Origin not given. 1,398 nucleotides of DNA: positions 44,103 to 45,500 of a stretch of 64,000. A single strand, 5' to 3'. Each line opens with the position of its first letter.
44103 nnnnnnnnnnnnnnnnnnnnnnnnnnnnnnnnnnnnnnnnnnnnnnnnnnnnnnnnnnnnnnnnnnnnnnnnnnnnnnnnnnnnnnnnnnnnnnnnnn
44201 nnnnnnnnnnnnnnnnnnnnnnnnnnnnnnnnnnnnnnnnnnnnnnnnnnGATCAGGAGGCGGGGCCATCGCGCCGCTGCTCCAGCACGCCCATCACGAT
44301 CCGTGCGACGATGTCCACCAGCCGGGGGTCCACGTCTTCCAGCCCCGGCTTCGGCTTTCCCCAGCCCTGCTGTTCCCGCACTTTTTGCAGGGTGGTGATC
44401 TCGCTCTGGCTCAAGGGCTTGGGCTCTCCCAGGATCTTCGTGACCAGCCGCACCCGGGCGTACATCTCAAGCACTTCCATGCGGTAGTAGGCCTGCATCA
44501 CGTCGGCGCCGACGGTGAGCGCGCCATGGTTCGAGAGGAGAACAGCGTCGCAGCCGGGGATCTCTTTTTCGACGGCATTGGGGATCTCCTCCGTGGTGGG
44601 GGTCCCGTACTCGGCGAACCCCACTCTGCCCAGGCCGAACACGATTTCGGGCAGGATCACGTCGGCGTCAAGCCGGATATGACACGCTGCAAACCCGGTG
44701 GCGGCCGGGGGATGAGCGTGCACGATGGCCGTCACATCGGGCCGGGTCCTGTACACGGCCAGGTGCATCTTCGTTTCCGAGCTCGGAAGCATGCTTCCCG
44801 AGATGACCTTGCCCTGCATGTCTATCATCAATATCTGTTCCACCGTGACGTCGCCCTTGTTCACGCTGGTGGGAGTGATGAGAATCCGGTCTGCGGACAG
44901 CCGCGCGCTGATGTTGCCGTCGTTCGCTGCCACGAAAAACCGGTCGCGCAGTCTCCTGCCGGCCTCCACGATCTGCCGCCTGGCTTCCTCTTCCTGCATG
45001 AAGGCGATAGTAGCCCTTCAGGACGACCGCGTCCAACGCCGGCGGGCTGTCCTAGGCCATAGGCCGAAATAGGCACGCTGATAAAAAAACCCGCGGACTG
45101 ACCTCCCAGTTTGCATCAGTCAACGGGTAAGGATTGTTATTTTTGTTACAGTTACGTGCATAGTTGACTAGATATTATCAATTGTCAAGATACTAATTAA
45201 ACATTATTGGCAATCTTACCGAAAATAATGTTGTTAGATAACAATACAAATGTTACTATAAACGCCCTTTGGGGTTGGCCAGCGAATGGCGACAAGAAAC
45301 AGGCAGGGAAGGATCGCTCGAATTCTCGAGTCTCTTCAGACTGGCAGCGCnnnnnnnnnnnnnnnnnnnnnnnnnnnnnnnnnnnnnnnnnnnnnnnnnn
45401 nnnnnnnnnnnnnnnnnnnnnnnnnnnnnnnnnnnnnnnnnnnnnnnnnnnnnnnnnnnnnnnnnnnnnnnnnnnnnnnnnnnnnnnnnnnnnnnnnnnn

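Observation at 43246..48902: DeoR-regulated methylthio-sugar module (mtnA plus a class II aldolase) interleaved with two URO-D/MtaA-like methyltransferase paralogs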

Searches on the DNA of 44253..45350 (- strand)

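Call 59: search_rna_families(source=window, start=44900, end=45350, threshold=evalue, max_evalue=10, show_alignments=2)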
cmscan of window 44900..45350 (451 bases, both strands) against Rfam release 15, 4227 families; matches with E-value up to 10: 2.
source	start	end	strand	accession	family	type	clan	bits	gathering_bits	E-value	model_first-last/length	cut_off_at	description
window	45081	45201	-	RF00513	Trp_leader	Cis-reg; leader;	-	16.1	41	1.5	1-100/100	no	Tryptophan operon leader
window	45182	45350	+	RF02267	Vax2os1_2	Gene; lncRNA;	-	5.3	55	2.2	283-445/466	3'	Vax2os1 conserved region 2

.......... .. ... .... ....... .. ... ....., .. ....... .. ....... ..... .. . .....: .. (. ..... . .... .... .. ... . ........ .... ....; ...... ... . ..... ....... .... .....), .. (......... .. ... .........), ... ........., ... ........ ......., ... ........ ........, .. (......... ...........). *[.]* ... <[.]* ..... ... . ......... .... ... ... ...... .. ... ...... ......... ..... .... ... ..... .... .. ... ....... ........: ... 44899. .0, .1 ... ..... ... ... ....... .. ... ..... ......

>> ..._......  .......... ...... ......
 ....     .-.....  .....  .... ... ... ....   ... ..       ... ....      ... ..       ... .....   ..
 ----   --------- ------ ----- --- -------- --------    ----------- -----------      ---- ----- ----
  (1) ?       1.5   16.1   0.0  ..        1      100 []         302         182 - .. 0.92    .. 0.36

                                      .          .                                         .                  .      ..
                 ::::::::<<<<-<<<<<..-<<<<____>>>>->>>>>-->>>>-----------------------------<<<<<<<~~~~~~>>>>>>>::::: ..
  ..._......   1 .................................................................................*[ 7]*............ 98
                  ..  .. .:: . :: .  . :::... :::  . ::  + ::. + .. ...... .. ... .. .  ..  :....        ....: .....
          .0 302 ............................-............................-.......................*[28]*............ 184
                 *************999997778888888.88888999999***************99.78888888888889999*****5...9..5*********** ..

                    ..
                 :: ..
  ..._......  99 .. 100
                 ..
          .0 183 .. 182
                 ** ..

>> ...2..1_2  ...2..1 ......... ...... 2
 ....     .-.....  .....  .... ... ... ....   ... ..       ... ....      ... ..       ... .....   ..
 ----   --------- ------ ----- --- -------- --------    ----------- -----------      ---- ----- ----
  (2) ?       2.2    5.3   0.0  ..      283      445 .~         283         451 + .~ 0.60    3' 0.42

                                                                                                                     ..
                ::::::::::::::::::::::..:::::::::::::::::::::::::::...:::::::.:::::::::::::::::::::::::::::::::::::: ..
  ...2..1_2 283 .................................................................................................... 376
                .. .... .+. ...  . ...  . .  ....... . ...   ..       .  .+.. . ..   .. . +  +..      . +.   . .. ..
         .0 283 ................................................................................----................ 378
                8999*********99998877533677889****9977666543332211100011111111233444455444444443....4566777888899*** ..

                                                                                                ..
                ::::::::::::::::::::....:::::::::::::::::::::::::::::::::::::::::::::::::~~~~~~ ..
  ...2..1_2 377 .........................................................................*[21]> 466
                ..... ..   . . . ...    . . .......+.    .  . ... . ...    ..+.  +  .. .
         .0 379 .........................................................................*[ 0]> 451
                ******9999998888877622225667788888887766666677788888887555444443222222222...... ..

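Call 65: search_rna_families(sources=[L119, L123, L126, L139, L099, L100, L113, L108, L124, L130], threshold=evalue, max_evalue=1, show_alignments=2)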
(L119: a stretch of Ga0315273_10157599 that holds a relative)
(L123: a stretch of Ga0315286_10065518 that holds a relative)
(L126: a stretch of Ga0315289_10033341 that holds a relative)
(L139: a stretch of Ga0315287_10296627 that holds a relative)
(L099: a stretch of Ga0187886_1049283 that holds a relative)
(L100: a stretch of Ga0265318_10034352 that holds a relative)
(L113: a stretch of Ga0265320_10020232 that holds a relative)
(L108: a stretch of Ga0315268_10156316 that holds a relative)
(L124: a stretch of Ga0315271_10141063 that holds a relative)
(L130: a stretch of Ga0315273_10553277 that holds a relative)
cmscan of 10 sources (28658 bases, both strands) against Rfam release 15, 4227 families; matches with E-value up to 1: 2.
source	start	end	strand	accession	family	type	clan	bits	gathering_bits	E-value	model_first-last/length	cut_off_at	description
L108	1199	1289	-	RF01383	GRIK4_3p_UTR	Gene;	-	26.5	38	0.14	1-94/94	no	GRIK4 3 prime UTR element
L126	743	782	-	RF04062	MIR949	Gene; miRNA;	-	25.3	100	0.92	1-106/106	no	MIR949 microRNA precursor family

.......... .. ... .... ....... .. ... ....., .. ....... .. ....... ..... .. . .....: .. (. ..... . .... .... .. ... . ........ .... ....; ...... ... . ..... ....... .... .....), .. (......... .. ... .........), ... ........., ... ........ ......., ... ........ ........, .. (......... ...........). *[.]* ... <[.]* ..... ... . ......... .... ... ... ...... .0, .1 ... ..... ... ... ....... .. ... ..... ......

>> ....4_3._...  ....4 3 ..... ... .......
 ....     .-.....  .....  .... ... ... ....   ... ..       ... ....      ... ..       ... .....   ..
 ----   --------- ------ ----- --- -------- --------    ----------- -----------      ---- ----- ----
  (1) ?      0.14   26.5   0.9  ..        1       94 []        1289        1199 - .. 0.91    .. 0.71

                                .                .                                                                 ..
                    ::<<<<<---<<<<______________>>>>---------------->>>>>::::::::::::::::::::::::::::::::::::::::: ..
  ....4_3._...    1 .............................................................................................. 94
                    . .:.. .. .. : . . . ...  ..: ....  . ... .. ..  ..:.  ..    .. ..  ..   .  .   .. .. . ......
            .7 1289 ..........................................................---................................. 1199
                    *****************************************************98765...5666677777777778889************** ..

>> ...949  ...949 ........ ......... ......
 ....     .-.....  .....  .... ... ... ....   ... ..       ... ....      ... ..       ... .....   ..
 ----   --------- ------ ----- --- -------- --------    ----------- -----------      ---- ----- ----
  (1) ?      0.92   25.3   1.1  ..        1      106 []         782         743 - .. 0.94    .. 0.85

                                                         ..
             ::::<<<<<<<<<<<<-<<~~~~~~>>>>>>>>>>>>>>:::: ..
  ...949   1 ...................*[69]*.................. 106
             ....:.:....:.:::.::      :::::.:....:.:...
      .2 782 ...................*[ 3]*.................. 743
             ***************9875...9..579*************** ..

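Call 70: build_rna_model(alignment_id=A5)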
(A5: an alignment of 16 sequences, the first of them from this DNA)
Model R1 built from alignment A5 (16 sequences, 105 columns); structure: RNAalifold consensus.
model positions 95; base pairs 10; branch points 0; effective number of sequences 7.69; information 0.602 bits per position. Calibrated on 0.2 Mb of random sequence (short: E-values are rough).
structure used (alignment columns):
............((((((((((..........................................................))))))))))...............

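Call 72: search_with_rna_model(model_id=R1, sources=[window, L005, L006, L007, L008, L009, L010, L011, L012, L014, L015, L016, L017, L022, L025, L036, L046, L053, L054, L055, L061, L067, L076, L085, L087, L088, L089, L090, L091, L092, L093, L094, L095, L096, L097, L098, L099, L100, L101, L102, L103, L104, L105, L106, L107, L108, L109, L110, L111, L112, L113, L114, L115, L116, L117, L118, L119, L120, L121, L122, L123, L124, L125, L126, L127, L128, L129, L130, L131, L132, L133, L134, L135, L136, L137, L138, L139, L140, L141, L142, L143, L144, L145, L146, L147, L148, L149, L150, L151, L152, L153, L154, L155, L156, L157, L158, L162, L163], max_evalue=1)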
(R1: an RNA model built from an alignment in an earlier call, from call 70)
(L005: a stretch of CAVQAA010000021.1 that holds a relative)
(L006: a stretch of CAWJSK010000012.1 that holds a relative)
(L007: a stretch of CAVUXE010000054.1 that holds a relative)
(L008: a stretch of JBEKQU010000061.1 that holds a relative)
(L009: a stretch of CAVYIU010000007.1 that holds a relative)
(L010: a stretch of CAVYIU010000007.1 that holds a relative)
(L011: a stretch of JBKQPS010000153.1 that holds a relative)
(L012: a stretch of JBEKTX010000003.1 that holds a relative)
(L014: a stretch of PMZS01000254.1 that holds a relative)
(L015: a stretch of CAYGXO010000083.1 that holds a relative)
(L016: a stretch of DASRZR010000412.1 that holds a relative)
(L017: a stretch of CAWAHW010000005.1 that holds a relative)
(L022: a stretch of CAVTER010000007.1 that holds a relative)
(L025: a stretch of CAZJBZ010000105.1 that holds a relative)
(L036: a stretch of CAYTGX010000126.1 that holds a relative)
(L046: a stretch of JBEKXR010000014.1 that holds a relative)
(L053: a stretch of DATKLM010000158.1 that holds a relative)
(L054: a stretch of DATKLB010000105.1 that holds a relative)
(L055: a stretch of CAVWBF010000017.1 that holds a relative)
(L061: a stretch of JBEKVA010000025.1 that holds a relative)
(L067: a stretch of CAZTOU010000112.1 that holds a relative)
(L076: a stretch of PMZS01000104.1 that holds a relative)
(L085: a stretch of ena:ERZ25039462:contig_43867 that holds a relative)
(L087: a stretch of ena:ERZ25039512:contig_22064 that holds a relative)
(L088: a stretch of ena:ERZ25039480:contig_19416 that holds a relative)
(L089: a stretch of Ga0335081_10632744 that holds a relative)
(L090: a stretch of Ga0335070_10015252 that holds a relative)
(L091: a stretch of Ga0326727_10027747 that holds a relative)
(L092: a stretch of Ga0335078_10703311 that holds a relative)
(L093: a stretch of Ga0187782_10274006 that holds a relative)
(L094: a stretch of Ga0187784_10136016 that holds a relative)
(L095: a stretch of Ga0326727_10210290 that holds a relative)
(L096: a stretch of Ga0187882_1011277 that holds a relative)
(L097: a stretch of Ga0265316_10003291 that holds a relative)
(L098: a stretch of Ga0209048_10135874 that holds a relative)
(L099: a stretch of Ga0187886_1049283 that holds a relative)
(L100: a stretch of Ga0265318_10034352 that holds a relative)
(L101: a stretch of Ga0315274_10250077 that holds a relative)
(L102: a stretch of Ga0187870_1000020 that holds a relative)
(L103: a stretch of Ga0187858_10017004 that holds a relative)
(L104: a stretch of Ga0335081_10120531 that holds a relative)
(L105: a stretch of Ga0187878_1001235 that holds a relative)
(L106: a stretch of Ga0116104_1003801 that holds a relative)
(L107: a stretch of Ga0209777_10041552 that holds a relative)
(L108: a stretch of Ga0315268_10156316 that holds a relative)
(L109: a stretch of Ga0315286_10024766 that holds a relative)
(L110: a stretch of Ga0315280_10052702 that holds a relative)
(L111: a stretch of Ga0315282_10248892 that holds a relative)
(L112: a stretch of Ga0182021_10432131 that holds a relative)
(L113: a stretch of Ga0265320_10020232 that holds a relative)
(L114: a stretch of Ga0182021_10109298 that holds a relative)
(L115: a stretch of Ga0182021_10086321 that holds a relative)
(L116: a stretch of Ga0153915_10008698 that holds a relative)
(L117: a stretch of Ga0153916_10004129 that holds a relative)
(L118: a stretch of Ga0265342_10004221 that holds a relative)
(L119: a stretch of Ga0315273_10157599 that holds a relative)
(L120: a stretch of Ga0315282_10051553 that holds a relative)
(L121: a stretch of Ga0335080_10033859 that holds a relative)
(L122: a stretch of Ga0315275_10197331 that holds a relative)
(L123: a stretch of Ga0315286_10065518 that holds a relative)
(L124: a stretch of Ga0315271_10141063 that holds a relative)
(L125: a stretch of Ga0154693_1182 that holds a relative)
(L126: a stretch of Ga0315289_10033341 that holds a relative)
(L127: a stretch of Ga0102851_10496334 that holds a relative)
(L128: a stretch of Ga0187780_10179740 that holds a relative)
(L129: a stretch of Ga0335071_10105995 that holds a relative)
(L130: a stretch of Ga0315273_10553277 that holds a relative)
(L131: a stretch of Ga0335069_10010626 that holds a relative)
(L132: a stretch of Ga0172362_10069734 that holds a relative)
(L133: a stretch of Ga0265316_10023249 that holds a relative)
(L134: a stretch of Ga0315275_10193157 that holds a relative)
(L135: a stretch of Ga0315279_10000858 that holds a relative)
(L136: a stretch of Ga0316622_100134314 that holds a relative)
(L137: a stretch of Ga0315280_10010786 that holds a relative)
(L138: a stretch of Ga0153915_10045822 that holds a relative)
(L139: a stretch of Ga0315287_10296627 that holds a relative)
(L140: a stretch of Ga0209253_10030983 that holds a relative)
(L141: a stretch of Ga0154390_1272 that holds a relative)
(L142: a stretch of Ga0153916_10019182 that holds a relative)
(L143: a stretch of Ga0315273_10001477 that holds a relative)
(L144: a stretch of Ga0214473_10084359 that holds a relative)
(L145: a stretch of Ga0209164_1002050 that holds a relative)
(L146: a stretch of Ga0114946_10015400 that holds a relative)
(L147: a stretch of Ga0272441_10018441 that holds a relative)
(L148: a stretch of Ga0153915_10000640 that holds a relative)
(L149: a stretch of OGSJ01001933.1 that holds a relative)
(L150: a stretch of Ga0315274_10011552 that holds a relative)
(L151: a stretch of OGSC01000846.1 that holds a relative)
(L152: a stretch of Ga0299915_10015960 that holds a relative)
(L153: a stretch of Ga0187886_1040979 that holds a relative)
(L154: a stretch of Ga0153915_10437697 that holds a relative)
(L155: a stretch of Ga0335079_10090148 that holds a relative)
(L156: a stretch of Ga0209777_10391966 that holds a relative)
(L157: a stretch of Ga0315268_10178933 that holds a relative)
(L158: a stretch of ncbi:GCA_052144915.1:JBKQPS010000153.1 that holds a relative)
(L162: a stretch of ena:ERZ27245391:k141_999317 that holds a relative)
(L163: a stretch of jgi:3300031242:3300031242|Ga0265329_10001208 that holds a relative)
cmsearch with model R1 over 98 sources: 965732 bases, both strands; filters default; matches with E-value up to 1: 54.
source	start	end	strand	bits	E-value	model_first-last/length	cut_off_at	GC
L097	5074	5167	+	80.8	1.2e-24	1-95/95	no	0.65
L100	146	239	+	80.8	1.2e-24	1-95/95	no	0.65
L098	703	802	+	80.6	1.4e-24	1-95/95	no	0.58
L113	1679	1775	+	78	1.1e-23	1-95/95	no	0.66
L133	4425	4521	+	78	1.1e-23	1-95/95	no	0.66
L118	7064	7159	+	73.4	4.4e-22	1-95/95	no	0.64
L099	950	1048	+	71.4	2.2e-21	1-95/95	no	0.61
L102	9892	9990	+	71.4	2.2e-21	1-95/95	no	0.61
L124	351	450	+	67.3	6.1e-20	1-95/95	no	0.64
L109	1938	2032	+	63.4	1.3e-18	1-95/95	no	0.68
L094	723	810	+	61.9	4.6e-18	1-95/95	no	0.57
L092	349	429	+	60.8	1.1e-17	1-95/95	no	0.58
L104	3053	3133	+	59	4.7e-17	1-95/95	no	0.58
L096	1910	2013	+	57.2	1.9e-16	1-95/95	no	0.59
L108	822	918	+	56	4.9e-16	1-95/95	no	0.57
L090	3107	3167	+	53.2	4.7e-15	1-95/95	no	0.52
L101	756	853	+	53.2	5e-15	1-95/95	no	0.6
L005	13898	13983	-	51.2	2.4e-14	1-95/95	no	0.55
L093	111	173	+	49.8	7.6e-14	1-95/95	no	0.59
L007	12082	12144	-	48.9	1.6e-13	1-95/95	no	0.59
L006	14031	14113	-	47.5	4.7e-13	1-95/95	no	0.53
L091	4756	4837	+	47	6.7e-13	1-95/95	no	0.56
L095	375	456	+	46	1.5e-12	1-95/95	no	0.59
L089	59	122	+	45.9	1.6e-12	1-95/95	no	0.67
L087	13164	13244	-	45.8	1.8e-12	1-95/95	no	0.62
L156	735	832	+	39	4.4e-10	1-95/95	no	0.61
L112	1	82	+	34.5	1.6e-08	16-95/95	5'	0.61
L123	998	1086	+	29.5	8.4e-07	1-95/95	no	0.65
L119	1261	1348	+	27.9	3.1e-06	1-95/95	no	0.68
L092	345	425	-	27.9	3.1e-06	1-95/95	no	0.56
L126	1191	1278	+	26.9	6.9e-06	1-95/95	no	0.68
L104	3049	3129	-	24.2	5.8e-05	1-95/95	no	0.57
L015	14726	14814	-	22.1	0.00032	1-95/95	no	0.7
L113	1675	1771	-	19.7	0.0022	1-95/95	no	0.64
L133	4421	4517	-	19.7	0.0022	1-95/95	no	0.64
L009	1406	1475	-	19.5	0.0026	1-95/95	no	0.69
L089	55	118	-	19.3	0.003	1-95/95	no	0.64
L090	3103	3163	-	18.6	0.0054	1-95/95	no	0.51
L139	208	297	+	17.3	0.015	1-95/95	no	0.69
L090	7052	7088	-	17.1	0.018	1-95/95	no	0.54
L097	5070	5163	-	16.6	0.026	1-95/95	no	0.64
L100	142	235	-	16.6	0.026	1-95/95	no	0.64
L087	13168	13248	+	16.6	0.027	1-95/95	no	0.6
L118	7060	7155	-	16.2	0.035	1-95/95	no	0.6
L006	14035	14117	+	15.7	0.054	1-95/95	no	0.51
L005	13902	13987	+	14.6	0.13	1-95/95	no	0.53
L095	396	452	-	14.6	0.13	1-95/95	no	0.56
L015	983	1033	-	12.6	0.64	1-95/95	no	0.75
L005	6036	6084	+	12.5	0.7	25-71/95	no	0.65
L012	16303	16368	+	12.4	0.74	13-79/95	no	0.7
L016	12254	12298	+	12.3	0.8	1-95/95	no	0.78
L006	4694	4769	-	12.3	0.84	1-95/95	no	0.71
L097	3050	3169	-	12.1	0.96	1-95/95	no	0.63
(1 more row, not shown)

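Call 91: search_with_rna_model(model_id=R1, sources=[window, L005, L006, L007, L015, L087, L089, L090, L091, L092, L093, L094, L095, L096, L097, L098, L099, L101, L104, L108, L109, L112, L113, L118, L119, L123, L124, L126, L139, L156, L170], max_evalue=0.00001, make_alignment=true)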
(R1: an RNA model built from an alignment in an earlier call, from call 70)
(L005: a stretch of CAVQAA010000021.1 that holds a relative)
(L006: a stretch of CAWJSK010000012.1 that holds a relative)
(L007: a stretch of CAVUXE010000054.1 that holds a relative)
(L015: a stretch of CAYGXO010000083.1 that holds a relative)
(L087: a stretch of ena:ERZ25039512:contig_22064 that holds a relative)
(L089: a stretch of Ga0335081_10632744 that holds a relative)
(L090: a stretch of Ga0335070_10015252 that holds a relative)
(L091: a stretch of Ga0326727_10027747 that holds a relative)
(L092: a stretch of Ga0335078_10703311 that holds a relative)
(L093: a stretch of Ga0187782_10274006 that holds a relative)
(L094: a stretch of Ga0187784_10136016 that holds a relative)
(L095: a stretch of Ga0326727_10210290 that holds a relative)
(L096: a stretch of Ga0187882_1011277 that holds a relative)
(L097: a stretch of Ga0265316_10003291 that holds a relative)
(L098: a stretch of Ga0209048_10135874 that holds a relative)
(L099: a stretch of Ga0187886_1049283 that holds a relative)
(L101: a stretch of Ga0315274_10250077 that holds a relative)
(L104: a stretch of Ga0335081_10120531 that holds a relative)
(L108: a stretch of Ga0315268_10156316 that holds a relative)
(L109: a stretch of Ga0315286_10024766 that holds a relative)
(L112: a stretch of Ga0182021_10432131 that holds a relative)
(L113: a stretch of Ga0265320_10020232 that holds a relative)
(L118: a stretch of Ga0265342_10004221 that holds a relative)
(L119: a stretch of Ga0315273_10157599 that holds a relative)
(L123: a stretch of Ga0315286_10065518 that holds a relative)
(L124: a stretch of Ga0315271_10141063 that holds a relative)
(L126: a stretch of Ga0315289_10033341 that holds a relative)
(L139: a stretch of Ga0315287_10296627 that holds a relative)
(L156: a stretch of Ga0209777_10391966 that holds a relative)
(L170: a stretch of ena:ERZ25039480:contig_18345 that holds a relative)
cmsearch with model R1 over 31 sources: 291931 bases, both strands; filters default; matches with E-value up to 0.00001: 30.
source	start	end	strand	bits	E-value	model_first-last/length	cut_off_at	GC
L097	5074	5167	+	80.8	3.5e-25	1-95/95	no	0.65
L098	703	802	+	80.6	4.3e-25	1-95/95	no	0.58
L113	1679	1775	+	78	3.4e-24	1-95/95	no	0.66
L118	7064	7159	+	73.4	1.3e-22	1-95/95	no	0.64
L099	950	1048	+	71.4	6.8e-22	1-95/95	no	0.61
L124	351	450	+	67.3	1.8e-20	1-95/95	no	0.64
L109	1938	2032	+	63.4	4e-19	1-95/95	no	0.68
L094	723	810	+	61.9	1.4e-18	1-95/95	no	0.57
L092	349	429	+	60.8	3.4e-18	1-95/95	no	0.58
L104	3053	3133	+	59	1.4e-17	1-95/95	no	0.58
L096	1910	2013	+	57.2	5.7e-17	1-95/95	no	0.59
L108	822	918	+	56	1.5e-16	1-95/95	no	0.57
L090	3107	3167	+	53.2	1.4e-15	1-95/95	no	0.52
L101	756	853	+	53.2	1.5e-15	1-95/95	no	0.6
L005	13898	13983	-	51.2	7.2e-15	1-95/95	no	0.55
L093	111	173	+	49.8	2.3e-14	1-95/95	no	0.59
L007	12082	12144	-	48.9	4.7e-14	1-95/95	no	0.59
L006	14031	14113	-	47.5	1.4e-13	1-95/95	no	0.53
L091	4756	4837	+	47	2e-13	1-95/95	no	0.56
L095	375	456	+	46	4.6e-13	1-95/95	no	0.59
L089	59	122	+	45.9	4.9e-13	1-95/95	no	0.67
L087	13164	13244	-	45.8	5.4e-13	1-95/95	no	0.62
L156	735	832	+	39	1.3e-10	1-95/95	no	0.61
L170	9877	9966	+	38.3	2.3e-10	1-95/95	no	0.54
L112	1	82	+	34.5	4.8e-09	16-95/95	5'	0.61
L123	998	1086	+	29.5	2.5e-07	1-95/95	no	0.65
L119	1261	1348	+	27.9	9.2e-07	1-95/95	no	0.68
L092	345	425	-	27.9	9.5e-07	1-95/95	no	0.56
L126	1191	1278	+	26.9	2.1e-06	1-95/95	no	0.68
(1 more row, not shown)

Alignment A6: 30 matches aligned to the model, 137 columns, each read 5' to 3' on its own strand. Consensus structure (alignment columns), stored with it:
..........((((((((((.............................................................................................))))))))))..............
